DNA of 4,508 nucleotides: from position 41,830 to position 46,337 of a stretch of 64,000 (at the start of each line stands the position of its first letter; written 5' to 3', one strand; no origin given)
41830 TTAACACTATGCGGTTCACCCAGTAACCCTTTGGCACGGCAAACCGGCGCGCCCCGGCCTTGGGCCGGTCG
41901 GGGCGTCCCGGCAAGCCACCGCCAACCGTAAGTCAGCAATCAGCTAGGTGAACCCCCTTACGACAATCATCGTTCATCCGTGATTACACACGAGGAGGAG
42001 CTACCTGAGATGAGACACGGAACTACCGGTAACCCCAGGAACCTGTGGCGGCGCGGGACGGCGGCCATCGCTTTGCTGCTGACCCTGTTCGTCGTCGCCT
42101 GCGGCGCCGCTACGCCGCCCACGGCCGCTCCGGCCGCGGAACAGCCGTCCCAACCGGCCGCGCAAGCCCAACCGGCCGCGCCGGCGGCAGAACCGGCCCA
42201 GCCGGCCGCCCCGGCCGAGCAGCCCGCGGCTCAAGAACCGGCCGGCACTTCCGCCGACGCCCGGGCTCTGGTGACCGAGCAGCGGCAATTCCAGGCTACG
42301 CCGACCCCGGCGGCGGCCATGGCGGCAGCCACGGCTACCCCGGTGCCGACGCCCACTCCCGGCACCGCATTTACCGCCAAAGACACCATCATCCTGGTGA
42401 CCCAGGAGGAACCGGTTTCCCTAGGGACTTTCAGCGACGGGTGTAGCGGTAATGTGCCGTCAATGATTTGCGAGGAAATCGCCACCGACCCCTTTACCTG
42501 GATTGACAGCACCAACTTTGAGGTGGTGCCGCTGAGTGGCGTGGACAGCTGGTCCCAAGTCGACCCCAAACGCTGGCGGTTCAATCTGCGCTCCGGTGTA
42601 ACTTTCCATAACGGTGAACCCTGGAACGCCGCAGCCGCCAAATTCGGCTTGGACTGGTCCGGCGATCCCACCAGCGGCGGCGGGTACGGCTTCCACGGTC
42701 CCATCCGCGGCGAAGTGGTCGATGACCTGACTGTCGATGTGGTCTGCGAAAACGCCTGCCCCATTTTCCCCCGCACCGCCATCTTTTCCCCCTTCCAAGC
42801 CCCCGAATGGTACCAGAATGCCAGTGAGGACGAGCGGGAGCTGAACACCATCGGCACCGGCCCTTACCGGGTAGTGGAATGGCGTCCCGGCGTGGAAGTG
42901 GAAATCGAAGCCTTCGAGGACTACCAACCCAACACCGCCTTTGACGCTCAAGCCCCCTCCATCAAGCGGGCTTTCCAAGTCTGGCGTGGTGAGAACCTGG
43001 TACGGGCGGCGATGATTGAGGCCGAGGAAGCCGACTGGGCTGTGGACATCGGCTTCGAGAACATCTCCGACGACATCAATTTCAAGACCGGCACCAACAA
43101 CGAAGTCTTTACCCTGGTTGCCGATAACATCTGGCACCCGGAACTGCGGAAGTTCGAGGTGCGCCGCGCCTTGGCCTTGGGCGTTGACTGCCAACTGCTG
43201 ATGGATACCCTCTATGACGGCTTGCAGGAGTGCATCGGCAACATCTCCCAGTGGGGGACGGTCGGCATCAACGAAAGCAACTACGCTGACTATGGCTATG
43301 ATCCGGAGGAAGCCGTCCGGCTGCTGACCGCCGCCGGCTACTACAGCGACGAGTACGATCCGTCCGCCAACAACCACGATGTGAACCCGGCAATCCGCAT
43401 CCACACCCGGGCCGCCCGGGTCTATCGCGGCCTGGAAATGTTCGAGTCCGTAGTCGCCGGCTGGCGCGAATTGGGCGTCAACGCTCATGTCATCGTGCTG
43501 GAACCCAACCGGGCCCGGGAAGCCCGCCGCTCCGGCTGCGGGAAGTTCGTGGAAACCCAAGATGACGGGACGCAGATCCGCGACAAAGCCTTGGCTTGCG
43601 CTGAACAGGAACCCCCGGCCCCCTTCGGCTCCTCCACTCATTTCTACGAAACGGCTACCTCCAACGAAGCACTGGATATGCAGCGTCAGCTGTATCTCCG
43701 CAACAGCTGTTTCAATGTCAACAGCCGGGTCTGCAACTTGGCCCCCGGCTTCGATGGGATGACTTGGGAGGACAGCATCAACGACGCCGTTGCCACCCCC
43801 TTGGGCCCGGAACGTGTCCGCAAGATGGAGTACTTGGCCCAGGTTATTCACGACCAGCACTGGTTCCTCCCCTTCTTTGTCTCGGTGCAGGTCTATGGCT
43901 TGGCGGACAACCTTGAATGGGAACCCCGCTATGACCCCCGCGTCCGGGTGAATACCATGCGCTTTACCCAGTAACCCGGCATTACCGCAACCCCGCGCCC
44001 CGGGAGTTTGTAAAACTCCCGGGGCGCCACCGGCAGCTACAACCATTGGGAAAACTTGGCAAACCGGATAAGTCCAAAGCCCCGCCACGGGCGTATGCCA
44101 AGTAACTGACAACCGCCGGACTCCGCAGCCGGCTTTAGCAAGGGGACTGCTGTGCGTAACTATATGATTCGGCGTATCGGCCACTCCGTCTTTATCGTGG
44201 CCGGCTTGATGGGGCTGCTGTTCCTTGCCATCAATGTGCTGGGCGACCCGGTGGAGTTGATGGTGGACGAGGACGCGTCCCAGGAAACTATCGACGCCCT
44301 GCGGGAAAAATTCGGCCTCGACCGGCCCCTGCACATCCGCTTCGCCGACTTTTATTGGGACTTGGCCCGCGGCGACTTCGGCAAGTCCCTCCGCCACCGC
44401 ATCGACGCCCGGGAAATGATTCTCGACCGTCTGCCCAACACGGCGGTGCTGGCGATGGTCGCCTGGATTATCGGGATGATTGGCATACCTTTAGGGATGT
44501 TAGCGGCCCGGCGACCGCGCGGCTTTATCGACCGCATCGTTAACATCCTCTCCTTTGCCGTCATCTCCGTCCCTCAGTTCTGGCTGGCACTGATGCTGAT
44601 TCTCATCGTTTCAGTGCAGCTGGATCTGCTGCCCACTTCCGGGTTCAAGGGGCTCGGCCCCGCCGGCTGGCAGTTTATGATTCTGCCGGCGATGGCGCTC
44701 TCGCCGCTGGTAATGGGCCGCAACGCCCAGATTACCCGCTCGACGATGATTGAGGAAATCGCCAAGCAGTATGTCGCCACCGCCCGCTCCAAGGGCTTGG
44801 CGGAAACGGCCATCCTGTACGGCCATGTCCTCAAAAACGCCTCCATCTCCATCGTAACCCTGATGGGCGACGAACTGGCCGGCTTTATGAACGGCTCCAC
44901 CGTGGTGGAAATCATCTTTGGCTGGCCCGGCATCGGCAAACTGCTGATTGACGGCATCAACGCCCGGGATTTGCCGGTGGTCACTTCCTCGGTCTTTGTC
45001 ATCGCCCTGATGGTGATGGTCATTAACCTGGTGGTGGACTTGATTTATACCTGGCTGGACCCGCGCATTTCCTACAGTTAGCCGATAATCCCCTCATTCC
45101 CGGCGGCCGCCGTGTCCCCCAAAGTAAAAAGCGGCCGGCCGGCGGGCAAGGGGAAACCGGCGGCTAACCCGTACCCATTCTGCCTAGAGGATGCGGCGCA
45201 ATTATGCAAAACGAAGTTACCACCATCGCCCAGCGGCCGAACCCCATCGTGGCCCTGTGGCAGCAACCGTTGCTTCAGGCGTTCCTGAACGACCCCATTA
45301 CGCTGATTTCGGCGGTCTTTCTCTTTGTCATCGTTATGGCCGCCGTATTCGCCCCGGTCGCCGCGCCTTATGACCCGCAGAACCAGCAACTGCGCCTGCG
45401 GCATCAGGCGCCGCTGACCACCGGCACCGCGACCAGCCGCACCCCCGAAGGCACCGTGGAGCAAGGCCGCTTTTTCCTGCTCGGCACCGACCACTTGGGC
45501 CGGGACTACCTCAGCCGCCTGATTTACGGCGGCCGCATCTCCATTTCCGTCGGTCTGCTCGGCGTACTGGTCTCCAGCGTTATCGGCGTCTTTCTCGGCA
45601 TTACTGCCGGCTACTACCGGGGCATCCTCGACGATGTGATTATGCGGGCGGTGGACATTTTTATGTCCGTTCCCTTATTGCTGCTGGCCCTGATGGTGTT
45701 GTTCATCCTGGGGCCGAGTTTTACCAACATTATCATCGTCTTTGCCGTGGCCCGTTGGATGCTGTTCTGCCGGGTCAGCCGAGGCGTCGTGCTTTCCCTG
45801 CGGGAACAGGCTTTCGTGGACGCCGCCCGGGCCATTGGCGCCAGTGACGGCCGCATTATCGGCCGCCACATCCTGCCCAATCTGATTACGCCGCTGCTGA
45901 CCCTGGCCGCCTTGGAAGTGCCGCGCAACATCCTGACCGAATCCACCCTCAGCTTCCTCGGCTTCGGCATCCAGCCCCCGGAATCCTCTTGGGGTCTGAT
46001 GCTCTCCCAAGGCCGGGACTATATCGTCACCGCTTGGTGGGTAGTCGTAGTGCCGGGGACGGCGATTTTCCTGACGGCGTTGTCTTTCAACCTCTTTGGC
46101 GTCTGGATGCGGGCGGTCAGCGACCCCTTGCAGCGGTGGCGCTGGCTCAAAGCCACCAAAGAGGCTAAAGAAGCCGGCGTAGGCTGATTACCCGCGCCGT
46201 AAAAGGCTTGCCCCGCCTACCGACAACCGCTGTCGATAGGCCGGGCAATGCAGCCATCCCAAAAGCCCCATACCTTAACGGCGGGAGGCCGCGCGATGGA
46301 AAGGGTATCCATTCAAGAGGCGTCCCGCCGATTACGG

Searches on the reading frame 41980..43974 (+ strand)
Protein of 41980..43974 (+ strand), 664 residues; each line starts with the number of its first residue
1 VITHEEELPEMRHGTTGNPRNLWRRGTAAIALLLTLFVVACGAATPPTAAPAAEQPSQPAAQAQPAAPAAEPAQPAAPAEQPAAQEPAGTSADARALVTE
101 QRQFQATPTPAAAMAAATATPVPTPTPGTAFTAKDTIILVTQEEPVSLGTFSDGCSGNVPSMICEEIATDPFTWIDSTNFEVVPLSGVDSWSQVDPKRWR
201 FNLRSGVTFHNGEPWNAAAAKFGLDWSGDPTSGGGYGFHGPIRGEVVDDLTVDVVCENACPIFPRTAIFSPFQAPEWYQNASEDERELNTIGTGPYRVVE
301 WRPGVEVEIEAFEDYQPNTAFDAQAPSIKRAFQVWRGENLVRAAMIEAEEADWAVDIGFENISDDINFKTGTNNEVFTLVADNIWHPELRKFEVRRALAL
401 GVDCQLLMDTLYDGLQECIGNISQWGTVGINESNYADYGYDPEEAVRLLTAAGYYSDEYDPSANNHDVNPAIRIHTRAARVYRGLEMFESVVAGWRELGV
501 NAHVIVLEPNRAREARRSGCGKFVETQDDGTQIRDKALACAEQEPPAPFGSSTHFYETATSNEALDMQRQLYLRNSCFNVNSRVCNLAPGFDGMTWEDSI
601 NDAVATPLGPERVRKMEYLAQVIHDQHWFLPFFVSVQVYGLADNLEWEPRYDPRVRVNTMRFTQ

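Call 21: search_protein_families(library=pfam, proteins=[window:41980-43974:+], max_evalue=0.001)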
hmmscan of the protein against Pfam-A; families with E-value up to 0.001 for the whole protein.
window:41980-43974:+ (664 aa): 1 family
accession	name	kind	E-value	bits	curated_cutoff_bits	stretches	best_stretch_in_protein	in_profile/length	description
PF00496.27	SBP_bac_5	-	5.3e-43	148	32.4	1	190-515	9-333/368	Bacterial extracellular solute-binding proteins, family 5 Middle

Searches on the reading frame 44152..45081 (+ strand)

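Call 20: search_protein_families(library=pfam, proteins=[window:44152-45081:+], max_evalue=0.001)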
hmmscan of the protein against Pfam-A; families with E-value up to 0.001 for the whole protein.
window:44152-45081:+ (309 aa): 2 families
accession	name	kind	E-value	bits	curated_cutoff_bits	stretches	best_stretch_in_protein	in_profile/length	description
PF00528.27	BPD_transp_1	-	3.8e-39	134.8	26.4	1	111-307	1-183/184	Binding-protein-dependent transport system inner membrane component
PF19300.4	BPD_transp_1_N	-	3.4e-06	27.7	23.8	1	1-100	1-113/114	Binding-prot-dependent transport system membrane comp, N-term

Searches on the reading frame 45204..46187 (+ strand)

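Call 20: search_protein_families(library=pfam, proteins=[window:45204-46187:+], max_evalue=0.001)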
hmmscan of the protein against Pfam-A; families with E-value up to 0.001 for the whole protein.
window:45204-46187:+ (327 aa): 2 families
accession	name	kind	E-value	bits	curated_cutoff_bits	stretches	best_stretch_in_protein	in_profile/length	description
PF00528.27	BPD_transp_1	-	5.2e-28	98.5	26.4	1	128-309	1-181/184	Binding-protein-dependent transport system inner membrane component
PF12911.12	OppC_N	-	1.7e-07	31.4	23.9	1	24-70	7-53/53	N-terminal TM domain of oligopeptide transport permease C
